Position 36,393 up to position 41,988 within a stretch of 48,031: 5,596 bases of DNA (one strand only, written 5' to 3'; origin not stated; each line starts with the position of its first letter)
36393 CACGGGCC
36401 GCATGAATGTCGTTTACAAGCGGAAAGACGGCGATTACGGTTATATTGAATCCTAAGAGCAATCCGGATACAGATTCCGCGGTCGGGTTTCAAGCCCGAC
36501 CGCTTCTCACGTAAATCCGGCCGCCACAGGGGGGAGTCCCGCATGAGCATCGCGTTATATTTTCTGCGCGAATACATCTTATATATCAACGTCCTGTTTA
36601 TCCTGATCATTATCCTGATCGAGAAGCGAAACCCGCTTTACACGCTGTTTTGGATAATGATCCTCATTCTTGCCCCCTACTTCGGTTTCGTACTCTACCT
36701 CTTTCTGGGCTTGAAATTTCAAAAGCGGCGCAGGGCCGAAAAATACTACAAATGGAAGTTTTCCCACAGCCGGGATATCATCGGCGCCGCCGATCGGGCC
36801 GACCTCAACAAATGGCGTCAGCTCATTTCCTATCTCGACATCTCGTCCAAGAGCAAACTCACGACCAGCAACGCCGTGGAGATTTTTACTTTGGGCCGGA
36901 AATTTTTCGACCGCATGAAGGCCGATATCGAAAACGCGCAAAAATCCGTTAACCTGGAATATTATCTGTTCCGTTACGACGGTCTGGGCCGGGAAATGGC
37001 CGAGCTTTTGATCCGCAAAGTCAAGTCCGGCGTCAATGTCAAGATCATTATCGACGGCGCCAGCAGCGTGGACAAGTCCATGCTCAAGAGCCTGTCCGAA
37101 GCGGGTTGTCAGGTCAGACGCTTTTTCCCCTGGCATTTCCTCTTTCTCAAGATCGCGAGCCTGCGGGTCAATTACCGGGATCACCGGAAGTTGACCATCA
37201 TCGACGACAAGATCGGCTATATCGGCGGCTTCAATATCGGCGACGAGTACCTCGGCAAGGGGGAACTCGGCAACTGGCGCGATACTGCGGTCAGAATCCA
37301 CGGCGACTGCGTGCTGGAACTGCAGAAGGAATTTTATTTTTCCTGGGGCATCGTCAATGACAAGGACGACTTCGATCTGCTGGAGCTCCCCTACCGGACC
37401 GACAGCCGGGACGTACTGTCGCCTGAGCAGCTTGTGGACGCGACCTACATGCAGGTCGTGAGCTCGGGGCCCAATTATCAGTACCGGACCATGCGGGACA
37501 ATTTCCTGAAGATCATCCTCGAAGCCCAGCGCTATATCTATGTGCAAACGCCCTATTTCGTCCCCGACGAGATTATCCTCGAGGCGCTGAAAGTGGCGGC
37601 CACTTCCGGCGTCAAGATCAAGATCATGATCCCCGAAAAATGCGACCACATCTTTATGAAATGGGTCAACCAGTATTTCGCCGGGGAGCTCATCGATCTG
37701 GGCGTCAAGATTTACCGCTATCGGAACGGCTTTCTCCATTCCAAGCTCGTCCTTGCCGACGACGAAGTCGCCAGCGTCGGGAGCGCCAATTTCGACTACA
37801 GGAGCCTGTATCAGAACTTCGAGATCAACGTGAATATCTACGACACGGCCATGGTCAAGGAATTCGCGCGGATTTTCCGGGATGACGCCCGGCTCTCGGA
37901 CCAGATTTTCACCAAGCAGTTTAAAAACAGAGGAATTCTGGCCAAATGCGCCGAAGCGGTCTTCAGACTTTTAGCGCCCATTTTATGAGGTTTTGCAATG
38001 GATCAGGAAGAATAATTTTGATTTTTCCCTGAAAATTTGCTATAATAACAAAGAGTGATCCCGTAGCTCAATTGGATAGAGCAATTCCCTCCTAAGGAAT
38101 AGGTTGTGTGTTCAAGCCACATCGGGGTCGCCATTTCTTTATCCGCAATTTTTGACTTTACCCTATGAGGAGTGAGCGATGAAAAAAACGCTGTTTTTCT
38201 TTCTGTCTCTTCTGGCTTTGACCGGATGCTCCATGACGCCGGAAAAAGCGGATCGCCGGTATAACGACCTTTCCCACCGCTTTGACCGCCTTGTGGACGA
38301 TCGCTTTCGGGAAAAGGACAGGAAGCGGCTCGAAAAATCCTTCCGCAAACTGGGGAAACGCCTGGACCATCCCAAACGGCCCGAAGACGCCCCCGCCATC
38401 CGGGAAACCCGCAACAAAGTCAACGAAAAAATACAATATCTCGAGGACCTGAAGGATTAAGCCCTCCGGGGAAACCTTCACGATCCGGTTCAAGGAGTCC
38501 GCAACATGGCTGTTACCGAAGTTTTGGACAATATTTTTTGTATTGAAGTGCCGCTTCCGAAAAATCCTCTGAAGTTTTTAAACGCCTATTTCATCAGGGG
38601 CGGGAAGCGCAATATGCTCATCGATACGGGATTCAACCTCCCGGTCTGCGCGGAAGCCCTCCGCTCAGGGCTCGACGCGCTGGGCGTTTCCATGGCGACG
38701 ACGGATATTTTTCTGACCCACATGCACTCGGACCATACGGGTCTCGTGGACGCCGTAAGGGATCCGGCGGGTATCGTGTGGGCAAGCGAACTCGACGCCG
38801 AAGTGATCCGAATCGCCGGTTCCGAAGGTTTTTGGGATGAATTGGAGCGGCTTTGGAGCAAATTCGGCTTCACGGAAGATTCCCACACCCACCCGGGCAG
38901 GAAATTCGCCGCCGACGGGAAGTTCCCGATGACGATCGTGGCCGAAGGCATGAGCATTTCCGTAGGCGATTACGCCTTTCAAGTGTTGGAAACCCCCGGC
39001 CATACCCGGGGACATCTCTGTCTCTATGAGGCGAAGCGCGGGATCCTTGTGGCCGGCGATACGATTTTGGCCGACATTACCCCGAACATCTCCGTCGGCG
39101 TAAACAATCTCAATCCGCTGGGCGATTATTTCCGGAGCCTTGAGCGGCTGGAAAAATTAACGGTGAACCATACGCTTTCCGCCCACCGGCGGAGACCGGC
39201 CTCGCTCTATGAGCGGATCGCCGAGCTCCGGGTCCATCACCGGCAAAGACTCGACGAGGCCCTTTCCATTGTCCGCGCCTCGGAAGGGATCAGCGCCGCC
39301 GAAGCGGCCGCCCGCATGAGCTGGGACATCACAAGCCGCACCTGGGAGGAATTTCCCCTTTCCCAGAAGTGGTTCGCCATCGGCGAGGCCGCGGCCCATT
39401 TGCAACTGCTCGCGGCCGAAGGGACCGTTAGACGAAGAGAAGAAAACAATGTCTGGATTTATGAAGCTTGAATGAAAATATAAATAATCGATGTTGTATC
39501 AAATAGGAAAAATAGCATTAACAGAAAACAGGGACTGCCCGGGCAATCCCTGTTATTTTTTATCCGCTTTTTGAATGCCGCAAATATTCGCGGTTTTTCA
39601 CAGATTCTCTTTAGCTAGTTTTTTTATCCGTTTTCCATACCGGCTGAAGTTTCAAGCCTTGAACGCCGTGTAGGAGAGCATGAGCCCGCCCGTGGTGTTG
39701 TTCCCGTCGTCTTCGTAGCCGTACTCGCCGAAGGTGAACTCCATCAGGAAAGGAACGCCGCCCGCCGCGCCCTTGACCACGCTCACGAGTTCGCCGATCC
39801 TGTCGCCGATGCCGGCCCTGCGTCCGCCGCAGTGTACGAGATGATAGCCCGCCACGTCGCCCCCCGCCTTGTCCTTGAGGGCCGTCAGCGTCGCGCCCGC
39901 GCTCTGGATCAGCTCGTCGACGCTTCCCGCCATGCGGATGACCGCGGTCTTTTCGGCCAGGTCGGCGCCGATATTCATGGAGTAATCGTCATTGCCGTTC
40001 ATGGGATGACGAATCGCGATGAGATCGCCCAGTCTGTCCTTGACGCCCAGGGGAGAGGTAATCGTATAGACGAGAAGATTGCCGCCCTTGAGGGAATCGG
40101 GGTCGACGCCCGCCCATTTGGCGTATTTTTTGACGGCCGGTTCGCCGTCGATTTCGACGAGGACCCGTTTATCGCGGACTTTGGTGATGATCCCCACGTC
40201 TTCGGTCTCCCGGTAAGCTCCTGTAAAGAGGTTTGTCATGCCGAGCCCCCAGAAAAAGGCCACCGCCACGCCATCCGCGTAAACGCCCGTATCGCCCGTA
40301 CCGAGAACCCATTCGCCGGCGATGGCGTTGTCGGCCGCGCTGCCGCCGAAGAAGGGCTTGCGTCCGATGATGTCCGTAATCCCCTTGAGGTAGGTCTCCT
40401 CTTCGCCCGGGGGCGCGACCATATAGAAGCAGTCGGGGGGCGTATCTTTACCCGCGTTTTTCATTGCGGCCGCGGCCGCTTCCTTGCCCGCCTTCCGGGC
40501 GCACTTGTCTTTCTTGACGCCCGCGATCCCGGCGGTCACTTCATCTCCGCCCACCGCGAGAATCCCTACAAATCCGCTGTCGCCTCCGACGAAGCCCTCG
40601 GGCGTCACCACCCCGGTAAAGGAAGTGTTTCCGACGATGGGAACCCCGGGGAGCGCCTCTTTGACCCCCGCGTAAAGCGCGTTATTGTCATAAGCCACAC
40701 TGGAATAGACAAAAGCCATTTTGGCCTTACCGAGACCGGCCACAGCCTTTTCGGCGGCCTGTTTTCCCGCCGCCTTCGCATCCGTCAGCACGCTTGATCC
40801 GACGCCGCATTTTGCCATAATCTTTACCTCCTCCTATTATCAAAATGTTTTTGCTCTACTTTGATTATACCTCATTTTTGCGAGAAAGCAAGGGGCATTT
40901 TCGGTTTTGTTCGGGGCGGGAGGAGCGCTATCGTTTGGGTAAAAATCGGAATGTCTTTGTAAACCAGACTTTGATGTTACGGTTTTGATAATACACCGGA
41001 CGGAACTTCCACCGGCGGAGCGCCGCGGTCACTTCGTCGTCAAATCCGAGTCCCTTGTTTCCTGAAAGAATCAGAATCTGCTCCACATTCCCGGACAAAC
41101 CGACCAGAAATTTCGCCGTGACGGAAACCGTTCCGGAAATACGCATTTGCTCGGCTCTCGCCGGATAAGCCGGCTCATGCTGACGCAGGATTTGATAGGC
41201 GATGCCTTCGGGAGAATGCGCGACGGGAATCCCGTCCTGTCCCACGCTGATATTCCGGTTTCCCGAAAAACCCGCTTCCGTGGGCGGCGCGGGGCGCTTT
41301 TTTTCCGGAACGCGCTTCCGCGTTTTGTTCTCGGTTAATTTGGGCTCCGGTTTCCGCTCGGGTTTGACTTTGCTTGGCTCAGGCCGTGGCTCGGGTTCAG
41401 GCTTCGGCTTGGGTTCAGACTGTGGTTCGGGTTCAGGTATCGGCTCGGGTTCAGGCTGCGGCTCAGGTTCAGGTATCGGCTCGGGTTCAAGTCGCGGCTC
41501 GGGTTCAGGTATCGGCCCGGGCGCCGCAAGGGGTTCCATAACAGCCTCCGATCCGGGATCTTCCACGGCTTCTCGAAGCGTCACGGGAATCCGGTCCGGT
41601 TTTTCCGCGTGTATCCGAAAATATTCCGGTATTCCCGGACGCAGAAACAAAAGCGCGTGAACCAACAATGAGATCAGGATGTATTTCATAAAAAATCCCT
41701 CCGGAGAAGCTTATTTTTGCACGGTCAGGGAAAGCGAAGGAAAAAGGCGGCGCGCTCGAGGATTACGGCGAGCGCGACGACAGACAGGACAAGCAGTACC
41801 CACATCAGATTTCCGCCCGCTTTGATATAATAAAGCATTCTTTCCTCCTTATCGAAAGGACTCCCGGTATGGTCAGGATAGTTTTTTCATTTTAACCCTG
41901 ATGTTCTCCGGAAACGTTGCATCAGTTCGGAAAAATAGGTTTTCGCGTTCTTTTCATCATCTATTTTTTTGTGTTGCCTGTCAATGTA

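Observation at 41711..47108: TonB-dependent haem-type uptake locus showing coordinated gene decay (exbB remnant, frameshifted radical-SAM gene, frameshifted hmuU)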

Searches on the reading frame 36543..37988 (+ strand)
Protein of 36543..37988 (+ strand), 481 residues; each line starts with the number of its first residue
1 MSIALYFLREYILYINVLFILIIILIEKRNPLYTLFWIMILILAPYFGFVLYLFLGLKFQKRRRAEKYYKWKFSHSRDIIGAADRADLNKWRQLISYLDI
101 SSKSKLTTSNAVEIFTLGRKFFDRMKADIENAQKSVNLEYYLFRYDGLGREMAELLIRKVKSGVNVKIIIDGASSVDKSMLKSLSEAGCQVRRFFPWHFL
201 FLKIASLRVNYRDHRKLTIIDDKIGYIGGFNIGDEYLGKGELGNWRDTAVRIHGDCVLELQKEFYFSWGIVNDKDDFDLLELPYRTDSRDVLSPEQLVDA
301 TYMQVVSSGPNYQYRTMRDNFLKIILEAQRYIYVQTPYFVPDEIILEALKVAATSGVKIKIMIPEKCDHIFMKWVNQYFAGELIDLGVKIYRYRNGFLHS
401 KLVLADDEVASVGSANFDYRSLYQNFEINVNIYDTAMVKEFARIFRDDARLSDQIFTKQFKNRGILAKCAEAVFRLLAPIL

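Call 22: search_protein_families(library=pfam, proteins=[window:36543-37988:+], max_evalue=0.001)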
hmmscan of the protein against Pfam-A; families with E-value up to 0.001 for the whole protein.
window:36543-37988:+ (481 aa): 4 families
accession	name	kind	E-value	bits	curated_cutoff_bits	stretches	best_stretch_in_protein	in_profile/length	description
PF13091.12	PLDc_2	-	4.1e-45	153.3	27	2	323-447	3-130/132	PLD-like domain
PF00614.28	PLDc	-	8.1e-17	60.8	21.9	2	395-421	2-28/28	Phospholipase D Active site motif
PF13396.11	PLDc_N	-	2.6e-08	34.1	23.3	1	16-56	3-41/42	Phospholipase_D-nuclease N-terminal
PF13090.12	PP_kinase_C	-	2.8e-05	24.1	25.8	0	341-469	39-161/172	Polyphosphate kinase C-terminal domain 2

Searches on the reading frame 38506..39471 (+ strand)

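Call 22: search_protein_families(library=pfam, proteins=[window:38506-39471:+], max_evalue=0.001)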
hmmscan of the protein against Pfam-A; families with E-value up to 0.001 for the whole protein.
window:38506-39471:+ (321 aa): 3 families
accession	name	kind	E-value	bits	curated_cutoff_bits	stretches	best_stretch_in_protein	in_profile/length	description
PF00753.33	Lactamase_B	-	3.1e-19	70.1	22.7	1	26-218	7-187/196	Metallo-beta-lactamase superfamily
PF21221.3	B_lactamase-like_C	-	6.1e-05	23.1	27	1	285-308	23-46/46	Metallo-beta-lactamase-like, C-terminal domain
PF12706.13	Lactamase_B_2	-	0.0002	21.4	27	1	35-161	1-108/200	Beta-lactamase superfamily domain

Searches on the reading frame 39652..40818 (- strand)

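Call 22: search_protein_families(library=pfam, proteins=[window:39652-40818:-], max_evalue=0.001)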
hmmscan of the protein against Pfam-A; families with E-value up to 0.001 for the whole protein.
window:39652-40818:- (388 aa): 2 families
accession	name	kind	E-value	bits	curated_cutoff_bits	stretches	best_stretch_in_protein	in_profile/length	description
PF08495.15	FIST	-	2.3e-26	93.3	23.2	1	34-226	2-189/189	FIST N domain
PF10442.14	FIST_C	-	2.7e-17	63.6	28.5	1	228-367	1-130/131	FIST C domain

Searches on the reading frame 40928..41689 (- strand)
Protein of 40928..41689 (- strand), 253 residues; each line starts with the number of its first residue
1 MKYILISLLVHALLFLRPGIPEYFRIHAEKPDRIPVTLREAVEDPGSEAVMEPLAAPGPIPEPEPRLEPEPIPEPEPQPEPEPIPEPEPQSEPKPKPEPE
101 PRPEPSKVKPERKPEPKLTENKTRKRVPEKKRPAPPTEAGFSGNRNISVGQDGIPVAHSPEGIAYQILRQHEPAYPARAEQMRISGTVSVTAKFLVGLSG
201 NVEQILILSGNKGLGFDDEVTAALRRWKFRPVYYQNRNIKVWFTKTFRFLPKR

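Call 5: search_protein_families(library=pfam, proteins=[window:40928-41689:-], max_evalue=0.1)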
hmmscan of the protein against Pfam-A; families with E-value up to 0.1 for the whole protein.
window:40928-41689:- (253 aa): 1 family
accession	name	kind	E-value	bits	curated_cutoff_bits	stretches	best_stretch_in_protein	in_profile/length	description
PF03544.19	TonB_C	-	9.3e-14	52.1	24.6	1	172-249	2-77/79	Gram-negative bacterial TonB protein C-terminal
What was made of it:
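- Checked: tonB: 40928-41689 (-), 253 aa, with a TonB_C domain (call 5).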

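Call 6: search_protein_families(library=ncbifam, proteins=[window:40928-41689:-], max_evalue=0.1)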
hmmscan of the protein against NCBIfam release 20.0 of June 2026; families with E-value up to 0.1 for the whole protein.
window:40928-41689:- (253 aa): 10 families
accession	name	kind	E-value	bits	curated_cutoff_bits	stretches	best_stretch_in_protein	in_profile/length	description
NF008082.0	PRK10819.1-3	equivalog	5.5e-22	78.8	265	1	39-243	41-234/242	TonB system transport protein TonB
NF008084.0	PRK10819.1-5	equivalog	1.2e-21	77.7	315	1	49-230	51-226/249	TonB system transport protein TonB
NF008081.0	PRK10819.1-2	equivalog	3e-16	60.1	377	1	62-230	56-217/240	TonB system transport protein TonB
NF008083.0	PRK10819.1-4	equivalog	1.4e-12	48.1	448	1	62-231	56-217/239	TonB system transport protein TonB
TIGR01352.1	tonB_Cterm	subfamily_domain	5.8e-12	45.8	27.1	1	173-251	1-75/76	TonB family protein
NF008080.0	PRK10819.1-1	equivalog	2e-07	30.7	418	1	54-239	59-239/252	TonB system transport protein TonB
NF038079.1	TonB_sider_MxcH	equivalog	4.3e-05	21.8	925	1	167-249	4-83/792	TonB-dependent siderophore myxochelin receptor MxcH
NF047760.1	LIC10042_TonB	equivalog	0.0025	17.9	100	1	173-230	85-140/156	LIC_10042 family TonB-like protein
TIGR02794.1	tolA_full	equivalog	0.007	15.6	59.45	1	4-132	4-126/362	cell envelope integrity protein TolA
TIGR04526.1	predic_Ig_block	subfamily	0.027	13.4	150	1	66-132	78-140/693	putative immunoglobulin-blocking virulence protein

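Call 25: find_encoding_contigs(protein=window:40928-41689:-, flank=8000, max_places=10)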
Protein window:40928-41689:- (253 aa): no gene with exactly this product is on record in the collection.

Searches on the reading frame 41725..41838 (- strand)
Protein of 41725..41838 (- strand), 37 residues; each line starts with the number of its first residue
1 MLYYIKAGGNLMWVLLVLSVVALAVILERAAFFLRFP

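Call 5: search_protein_families(library=pfam, proteins=[window:41725-41838:-], max_evalue=0.1)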
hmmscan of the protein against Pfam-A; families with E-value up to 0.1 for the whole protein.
window:41725-41838:- (37 aa): 0 families
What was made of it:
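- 41725..41838 (-): exbB stub ORF of 37 codons. Codons 1-34 (41737-41838) are genuine ExbB. The last 3 codons and the stop are out-of-frame exbD tail. No MotA_ExbB domain remains (call 5).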

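Call 6: search_protein_families(library=ncbifam, proteins=[window:41725-41838:-], max_evalue=0.1)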
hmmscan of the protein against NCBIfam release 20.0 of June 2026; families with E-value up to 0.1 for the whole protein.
window:41725-41838:- (37 aa): 0 families

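Call 37: find_encoding_contigs(protein=window:41725-41838:-, flank=8000, max_places=10)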
Protein window:41725-41838:- (37 aa): no gene with exactly this product is on record in the collection.
